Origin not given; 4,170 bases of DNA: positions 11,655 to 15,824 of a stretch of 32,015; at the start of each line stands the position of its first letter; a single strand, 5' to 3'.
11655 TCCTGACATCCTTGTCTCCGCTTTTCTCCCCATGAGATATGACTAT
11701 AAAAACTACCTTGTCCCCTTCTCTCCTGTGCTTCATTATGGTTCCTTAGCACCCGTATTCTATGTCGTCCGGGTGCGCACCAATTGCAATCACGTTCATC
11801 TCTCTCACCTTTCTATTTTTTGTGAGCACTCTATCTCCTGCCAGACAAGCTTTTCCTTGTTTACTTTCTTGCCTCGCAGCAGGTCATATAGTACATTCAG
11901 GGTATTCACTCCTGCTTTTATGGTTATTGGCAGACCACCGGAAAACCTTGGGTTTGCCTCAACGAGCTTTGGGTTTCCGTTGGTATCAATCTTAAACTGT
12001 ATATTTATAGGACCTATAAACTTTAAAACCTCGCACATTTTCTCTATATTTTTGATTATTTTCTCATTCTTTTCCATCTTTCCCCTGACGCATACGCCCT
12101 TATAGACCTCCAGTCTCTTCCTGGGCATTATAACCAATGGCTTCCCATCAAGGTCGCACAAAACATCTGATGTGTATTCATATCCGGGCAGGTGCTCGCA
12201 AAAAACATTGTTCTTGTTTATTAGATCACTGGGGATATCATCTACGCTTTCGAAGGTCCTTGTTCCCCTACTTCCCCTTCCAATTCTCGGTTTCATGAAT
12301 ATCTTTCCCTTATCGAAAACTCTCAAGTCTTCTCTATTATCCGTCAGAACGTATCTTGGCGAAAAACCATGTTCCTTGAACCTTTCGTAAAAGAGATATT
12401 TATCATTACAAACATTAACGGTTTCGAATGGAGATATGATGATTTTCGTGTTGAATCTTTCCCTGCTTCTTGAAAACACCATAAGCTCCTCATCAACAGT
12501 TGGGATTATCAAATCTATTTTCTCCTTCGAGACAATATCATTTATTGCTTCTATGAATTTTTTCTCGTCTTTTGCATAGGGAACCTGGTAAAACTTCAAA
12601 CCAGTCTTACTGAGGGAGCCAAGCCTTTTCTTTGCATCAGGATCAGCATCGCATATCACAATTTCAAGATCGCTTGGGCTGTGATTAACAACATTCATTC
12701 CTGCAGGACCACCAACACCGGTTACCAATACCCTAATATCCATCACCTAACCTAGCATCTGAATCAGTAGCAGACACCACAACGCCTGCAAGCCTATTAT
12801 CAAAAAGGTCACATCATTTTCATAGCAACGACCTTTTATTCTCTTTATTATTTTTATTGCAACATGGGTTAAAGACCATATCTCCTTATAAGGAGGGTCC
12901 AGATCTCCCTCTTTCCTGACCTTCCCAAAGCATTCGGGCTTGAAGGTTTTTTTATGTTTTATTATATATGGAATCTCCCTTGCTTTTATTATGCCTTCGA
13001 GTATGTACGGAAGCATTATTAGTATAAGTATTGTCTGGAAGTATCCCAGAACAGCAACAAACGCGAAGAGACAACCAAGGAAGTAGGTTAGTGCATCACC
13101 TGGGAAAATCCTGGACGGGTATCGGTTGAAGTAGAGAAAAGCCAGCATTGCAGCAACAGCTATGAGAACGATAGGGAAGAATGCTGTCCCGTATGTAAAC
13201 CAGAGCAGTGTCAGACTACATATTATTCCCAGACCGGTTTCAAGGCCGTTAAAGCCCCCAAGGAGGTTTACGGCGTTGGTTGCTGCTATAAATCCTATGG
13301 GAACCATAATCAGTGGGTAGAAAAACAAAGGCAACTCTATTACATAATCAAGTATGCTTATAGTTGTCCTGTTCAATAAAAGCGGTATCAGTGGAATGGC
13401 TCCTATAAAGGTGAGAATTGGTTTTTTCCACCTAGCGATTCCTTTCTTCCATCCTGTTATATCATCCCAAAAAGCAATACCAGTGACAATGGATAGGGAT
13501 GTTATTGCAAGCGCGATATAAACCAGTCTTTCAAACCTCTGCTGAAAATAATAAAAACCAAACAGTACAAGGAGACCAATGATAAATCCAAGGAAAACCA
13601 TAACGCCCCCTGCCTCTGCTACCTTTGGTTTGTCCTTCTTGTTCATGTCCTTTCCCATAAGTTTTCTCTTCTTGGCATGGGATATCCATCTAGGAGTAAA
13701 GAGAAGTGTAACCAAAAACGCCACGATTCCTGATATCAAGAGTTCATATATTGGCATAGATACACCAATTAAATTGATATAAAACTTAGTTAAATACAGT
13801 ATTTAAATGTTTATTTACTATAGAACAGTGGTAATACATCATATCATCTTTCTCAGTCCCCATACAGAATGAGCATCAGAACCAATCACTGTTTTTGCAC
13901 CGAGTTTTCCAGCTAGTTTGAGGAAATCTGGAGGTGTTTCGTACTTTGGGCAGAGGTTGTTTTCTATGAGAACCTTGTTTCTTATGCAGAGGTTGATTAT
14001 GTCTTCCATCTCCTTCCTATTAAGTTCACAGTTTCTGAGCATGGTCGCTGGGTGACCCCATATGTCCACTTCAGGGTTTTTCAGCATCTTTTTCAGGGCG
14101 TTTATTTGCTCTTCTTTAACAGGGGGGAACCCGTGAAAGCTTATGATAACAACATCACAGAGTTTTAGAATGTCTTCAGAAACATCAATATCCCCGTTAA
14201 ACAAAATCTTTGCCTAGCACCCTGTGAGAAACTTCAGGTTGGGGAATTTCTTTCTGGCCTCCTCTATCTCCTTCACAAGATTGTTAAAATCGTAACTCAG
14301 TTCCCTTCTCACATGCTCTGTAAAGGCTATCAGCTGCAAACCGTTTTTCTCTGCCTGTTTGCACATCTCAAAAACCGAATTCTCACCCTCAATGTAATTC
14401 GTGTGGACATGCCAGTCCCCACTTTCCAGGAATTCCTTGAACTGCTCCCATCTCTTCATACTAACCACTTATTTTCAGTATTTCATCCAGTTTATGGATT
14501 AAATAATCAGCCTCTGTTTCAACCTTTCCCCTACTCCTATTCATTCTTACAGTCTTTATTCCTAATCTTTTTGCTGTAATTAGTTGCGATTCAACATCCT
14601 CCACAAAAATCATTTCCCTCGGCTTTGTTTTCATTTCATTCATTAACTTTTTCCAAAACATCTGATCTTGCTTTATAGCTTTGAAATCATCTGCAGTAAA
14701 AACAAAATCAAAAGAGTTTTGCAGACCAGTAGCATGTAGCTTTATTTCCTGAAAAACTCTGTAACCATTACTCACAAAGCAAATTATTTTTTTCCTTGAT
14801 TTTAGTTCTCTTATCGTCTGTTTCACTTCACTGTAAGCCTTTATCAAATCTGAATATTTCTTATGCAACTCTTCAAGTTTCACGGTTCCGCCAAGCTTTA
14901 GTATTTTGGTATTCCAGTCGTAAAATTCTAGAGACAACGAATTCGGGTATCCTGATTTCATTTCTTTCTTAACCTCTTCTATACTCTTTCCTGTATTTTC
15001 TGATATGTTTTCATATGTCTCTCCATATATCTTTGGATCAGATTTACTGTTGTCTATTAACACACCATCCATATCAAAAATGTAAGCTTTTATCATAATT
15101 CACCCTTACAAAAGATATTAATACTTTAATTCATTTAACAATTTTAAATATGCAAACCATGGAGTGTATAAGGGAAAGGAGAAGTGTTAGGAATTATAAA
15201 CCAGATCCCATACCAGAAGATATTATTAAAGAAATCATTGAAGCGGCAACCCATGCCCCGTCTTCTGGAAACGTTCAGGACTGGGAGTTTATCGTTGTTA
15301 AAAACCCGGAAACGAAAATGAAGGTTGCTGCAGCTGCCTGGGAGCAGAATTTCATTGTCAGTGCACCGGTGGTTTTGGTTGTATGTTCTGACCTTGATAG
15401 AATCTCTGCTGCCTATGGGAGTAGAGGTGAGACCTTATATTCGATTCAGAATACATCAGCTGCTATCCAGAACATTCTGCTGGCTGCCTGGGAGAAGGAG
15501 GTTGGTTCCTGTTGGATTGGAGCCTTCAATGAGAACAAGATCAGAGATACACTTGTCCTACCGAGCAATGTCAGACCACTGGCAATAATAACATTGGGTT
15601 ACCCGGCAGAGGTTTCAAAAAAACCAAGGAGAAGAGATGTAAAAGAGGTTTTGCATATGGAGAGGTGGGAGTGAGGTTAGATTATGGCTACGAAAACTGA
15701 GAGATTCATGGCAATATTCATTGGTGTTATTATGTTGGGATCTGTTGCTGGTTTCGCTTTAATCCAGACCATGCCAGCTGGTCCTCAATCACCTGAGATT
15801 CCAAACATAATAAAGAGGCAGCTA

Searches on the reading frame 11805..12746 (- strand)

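Call 30: search_protein_families(library=pfam, proteins=[window:11805-12746:-], max_evalue=0.001)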
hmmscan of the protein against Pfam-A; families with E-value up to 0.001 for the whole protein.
window:11805-12746:- (313 aa): 4 families
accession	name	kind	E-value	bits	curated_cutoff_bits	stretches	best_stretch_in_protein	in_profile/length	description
PF15632.11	ATPgrasp_Ter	-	3.4e-23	82.3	29.1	1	182-297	7-115/131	ATP-grasp in the biosynthetic pathway with Ter operon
PF02655.19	ATP-grasp_3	-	1.5e-14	54.8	23.2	1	113-270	1-159/160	ATP-grasp domain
PF21360.3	PylC-like_N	-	4.8e-08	33.5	27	1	51-101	42-91/96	PylC-like, N-terminal domain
PF13535.11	ATP-grasp_4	-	0.00071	19.7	27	0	172-273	46-157/160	ATP-grasp domain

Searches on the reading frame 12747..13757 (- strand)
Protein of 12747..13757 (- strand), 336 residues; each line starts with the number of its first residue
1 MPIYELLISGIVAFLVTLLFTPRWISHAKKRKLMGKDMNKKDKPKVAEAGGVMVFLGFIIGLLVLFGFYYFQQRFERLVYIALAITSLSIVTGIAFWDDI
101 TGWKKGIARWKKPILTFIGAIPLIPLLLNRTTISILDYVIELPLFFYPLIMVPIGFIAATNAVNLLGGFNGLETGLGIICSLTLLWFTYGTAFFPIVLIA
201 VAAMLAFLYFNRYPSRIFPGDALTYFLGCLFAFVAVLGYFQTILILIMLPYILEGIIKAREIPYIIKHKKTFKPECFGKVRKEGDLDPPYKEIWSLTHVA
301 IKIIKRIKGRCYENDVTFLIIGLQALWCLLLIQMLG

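Call 30: search_protein_families(library=pfam, proteins=[window:12747-13757:-], max_evalue=0.001)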
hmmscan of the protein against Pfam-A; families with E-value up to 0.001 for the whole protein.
window:12747-13757:- (336 aa): 1 family
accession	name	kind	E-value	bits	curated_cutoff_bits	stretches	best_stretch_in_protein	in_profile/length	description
PF00953.26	Glycos_transf_4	-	1e-24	87.8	27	1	84-237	4-158/160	Glycosyl transferase family 4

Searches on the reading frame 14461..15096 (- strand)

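Call 30: search_protein_families(library=pfam, proteins=[window:14461-15096:-], max_evalue=0.001)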
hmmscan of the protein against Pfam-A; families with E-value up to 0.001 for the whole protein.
window:14461-15096:- (211 aa): 4 families
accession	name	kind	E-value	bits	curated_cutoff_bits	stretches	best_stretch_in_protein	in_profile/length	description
PF13419.12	HAD_2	-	5.7e-21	75.9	23.8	1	5-183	1-176/178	Haloacid dehalogenase-like hydrolase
PF00702.32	Hydrolase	-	5.8e-20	72.9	26.4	1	2-179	1-191/191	haloacid dehalogenase-like hydrolase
PF13344.12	Hydrolase_6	-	0.0004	20.8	27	0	86-115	14-43/101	Haloacid dehalogenase-like hydrolase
PF06888.18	Put_Phosphatase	-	0.00062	19.7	27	0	26-134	15-121/234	Putative Phosphatase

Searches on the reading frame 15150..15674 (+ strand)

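Call 72: search_protein_families(library=pfam, proteins=[window:15150-15674:+], max_evalue=0.01)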
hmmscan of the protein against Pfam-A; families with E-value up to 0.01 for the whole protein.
window:15150-15674:+ (174 aa): 2 families
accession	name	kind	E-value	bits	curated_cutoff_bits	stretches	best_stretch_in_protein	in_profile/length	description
PF00881.29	Nitroreductase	-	2.3e-37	129.2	23.5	2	7-67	1-61/167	Nitroreductase family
PF14512.11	TM1586_NiRdase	-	4.6e-16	59.5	27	3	107-171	89-152/215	Putative TM nitroreductase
